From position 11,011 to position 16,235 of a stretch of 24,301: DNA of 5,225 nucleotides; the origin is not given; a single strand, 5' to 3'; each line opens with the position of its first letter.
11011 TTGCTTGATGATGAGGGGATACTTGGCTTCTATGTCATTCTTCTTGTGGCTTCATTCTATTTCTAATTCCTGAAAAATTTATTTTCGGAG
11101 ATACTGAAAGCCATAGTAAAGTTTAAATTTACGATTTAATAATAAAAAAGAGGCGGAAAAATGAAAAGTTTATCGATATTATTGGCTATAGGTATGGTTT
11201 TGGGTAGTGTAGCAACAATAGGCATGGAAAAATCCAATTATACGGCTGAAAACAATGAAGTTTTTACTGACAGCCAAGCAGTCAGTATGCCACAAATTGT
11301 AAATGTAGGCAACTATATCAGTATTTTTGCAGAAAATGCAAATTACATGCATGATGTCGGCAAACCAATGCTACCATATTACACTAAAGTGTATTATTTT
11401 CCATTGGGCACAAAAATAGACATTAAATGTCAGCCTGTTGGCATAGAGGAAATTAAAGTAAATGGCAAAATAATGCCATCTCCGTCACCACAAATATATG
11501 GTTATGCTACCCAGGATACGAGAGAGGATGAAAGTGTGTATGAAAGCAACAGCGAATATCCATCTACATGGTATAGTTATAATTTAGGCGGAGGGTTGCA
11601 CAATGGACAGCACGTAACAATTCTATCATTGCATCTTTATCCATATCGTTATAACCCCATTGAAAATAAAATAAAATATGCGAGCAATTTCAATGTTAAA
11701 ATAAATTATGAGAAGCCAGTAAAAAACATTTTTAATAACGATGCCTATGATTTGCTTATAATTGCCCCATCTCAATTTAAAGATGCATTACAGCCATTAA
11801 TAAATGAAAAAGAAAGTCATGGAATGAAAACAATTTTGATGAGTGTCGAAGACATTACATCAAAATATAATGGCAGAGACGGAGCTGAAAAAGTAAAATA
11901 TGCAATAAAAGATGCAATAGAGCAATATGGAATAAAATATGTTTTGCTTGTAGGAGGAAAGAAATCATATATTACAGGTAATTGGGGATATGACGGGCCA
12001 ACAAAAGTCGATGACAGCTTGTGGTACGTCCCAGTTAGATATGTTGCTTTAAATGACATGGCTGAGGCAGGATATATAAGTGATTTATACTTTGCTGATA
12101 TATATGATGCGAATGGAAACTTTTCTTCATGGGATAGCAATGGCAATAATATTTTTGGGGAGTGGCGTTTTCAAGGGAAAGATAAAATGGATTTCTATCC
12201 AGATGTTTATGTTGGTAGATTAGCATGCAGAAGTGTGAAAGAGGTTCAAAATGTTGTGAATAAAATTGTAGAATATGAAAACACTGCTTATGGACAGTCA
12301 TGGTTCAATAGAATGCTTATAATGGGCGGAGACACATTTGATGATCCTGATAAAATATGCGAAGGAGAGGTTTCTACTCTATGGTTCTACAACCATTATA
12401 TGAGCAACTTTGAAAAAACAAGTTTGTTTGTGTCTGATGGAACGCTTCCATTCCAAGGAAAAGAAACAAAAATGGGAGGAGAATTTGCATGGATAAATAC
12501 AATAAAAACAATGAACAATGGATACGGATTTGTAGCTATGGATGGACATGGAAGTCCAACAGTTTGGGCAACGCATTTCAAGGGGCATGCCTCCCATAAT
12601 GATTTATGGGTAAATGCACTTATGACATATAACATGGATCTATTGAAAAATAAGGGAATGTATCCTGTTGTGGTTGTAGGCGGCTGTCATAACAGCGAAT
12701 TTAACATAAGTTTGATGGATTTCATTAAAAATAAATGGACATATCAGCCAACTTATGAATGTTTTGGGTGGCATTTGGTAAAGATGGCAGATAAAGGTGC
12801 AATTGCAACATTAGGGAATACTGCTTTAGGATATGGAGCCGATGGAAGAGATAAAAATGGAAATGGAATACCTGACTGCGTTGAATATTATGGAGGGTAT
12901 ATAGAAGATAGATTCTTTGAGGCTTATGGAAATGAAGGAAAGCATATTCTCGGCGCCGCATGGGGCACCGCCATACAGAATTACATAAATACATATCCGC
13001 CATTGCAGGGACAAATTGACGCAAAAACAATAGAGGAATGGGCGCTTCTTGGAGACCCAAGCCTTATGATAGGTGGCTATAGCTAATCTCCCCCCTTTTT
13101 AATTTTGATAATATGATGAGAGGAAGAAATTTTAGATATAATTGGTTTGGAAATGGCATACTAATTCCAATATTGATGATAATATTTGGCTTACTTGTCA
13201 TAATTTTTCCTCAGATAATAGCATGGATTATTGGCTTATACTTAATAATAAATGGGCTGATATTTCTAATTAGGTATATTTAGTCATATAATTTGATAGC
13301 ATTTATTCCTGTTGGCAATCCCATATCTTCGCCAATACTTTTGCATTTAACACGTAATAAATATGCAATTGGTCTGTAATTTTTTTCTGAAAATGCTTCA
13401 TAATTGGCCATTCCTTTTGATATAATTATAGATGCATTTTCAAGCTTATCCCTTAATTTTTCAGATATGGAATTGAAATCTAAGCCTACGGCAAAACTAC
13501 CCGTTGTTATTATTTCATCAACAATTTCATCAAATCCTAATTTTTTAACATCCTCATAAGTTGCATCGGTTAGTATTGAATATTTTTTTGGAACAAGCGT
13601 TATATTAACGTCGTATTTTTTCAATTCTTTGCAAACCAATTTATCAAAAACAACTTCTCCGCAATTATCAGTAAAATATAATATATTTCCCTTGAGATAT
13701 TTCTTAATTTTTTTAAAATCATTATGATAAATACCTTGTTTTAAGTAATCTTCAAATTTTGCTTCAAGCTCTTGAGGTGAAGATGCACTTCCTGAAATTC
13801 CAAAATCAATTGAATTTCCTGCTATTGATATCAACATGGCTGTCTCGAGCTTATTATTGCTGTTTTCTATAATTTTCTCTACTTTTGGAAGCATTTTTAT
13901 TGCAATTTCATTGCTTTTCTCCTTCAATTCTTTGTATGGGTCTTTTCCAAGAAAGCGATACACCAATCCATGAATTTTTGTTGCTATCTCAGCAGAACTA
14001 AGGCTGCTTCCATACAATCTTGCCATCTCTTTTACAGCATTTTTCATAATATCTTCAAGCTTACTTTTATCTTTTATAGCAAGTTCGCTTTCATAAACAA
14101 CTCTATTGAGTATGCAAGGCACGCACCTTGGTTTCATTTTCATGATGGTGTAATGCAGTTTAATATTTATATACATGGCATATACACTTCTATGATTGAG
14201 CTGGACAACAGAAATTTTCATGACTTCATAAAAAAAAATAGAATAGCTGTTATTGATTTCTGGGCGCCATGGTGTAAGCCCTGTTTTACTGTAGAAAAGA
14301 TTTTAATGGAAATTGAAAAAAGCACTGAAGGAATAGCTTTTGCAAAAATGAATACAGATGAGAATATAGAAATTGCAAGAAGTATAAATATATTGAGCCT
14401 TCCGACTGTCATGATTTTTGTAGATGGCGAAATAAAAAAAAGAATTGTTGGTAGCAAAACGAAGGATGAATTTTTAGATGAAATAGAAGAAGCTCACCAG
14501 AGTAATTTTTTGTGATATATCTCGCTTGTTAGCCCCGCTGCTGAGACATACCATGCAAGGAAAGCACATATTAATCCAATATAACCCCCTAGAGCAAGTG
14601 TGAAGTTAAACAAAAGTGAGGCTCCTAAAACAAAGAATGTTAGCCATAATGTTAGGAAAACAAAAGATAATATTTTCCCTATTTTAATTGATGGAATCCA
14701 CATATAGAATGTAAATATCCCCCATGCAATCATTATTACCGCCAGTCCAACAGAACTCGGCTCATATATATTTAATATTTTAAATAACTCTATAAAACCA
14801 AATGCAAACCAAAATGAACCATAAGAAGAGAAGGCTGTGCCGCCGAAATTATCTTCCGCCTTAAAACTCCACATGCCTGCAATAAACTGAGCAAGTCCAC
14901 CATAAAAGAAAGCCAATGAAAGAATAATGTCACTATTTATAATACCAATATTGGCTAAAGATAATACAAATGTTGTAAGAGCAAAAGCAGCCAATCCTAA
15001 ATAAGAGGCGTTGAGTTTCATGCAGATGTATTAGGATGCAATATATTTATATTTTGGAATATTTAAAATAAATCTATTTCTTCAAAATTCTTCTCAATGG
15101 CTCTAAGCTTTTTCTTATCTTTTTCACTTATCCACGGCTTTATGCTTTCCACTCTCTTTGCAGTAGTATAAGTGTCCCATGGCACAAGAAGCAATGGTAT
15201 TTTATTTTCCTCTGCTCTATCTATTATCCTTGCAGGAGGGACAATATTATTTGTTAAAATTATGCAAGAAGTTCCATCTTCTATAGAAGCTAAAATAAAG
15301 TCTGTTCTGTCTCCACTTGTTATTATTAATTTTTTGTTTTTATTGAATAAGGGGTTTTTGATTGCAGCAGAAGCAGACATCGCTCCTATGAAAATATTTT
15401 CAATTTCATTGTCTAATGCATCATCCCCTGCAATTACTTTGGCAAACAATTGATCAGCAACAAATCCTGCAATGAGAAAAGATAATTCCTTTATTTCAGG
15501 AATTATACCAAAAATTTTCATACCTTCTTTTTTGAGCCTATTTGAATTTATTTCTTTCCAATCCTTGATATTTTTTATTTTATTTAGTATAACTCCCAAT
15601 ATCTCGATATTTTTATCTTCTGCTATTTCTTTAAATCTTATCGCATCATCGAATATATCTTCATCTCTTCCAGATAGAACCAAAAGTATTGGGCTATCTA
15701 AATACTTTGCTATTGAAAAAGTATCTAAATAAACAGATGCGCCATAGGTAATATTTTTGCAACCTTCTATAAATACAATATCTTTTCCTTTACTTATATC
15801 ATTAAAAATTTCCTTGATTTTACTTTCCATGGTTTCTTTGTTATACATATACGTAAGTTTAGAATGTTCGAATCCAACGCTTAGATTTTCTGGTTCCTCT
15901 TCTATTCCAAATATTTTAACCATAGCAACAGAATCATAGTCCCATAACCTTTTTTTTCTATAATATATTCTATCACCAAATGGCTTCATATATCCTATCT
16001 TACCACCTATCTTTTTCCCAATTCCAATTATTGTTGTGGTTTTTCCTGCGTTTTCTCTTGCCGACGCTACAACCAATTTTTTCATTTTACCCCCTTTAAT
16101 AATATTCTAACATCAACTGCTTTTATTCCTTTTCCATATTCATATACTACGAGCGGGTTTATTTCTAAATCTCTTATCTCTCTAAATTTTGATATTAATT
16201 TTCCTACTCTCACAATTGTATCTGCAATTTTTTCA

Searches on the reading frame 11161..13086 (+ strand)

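Call 63: search_protein_families(library=pfam, proteins=[window:11161-13086:+], max_evalue=0.00001)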
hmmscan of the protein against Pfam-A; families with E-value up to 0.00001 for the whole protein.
window:11161-13086:+ (641 aa): 2 families
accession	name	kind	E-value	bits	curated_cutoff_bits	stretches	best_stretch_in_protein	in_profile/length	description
PF01364.23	Peptidase_C25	-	3.2e-54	185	23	1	199-636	2-373/374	Peptidase family C25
PF08126.16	Propeptide_C25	-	9.9e-07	28.5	22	1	59-188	50-177/205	Propeptide_C25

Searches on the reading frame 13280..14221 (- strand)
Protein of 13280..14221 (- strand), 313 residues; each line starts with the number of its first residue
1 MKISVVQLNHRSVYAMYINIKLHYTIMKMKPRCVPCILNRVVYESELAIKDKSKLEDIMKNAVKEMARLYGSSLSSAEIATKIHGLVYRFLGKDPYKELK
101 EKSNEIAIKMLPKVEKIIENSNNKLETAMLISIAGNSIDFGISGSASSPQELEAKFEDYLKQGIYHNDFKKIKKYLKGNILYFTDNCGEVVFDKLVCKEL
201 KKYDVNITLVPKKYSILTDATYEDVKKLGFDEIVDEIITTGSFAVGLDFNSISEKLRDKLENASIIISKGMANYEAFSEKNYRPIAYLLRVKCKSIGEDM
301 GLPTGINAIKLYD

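Call 64: search_protein_families(library=pfam, proteins=[window:13280-14221:-], max_evalue=0.00001)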
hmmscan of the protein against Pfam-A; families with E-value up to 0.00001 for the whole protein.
window:13280-14221:- (313 aa): 1 family
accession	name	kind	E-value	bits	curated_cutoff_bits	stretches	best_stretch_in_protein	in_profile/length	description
PF01937.24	ARMT1-like_dom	-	2e-66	224.8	25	1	30-303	2-306/311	Damage-control phosphatase ARMT1-like domain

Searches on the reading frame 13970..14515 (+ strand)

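Call 64: search_protein_families(library=pfam, proteins=[window:13970-14515:+], max_evalue=0.00001)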
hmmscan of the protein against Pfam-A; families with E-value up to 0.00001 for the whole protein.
window:13970-14515:+ (181 aa): 2 families
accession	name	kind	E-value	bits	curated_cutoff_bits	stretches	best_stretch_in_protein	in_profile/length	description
PF00085.26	Thioredoxin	-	7.2e-21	74.6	23.5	1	75-173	2-102/103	Thioredoxin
PF13098.12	Thioredoxin_2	-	7.3e-07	29.9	27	0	88-170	3-102/104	Thioredoxin-like domain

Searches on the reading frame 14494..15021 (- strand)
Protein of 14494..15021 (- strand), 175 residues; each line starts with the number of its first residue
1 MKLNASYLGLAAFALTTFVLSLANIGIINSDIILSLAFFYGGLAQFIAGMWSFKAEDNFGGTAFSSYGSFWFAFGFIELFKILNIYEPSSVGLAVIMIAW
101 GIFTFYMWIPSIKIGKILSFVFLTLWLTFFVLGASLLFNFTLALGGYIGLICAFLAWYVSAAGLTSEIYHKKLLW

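Call 64: search_protein_families(library=pfam, proteins=[window:14494-15021:-], max_evalue=0.00001)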
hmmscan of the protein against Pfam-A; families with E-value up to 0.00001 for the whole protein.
window:14494-15021:- (175 aa): 1 family
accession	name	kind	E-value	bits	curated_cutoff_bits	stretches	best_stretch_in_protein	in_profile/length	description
PF01184.24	Gpr1_Fun34_YaaH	-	1.3e-37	129.8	25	1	4-166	19-192/207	GPR1/FUN34/yaaH family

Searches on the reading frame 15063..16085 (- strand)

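Call 64: search_protein_families(library=pfam, proteins=[window:15063-16085:-], max_evalue=0.00001)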
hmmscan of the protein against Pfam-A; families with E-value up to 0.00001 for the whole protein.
window:15063-16085:- (340 aa): 2 families
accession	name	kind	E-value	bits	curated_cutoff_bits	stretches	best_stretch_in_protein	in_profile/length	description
PF07085.17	DRTGG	-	6e-26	90.8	25.2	1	209-314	2-104/105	DRTGG domain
PF13500.12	AAA_26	-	3.1e-21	76.6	27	1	2-202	1-195/198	AAA domain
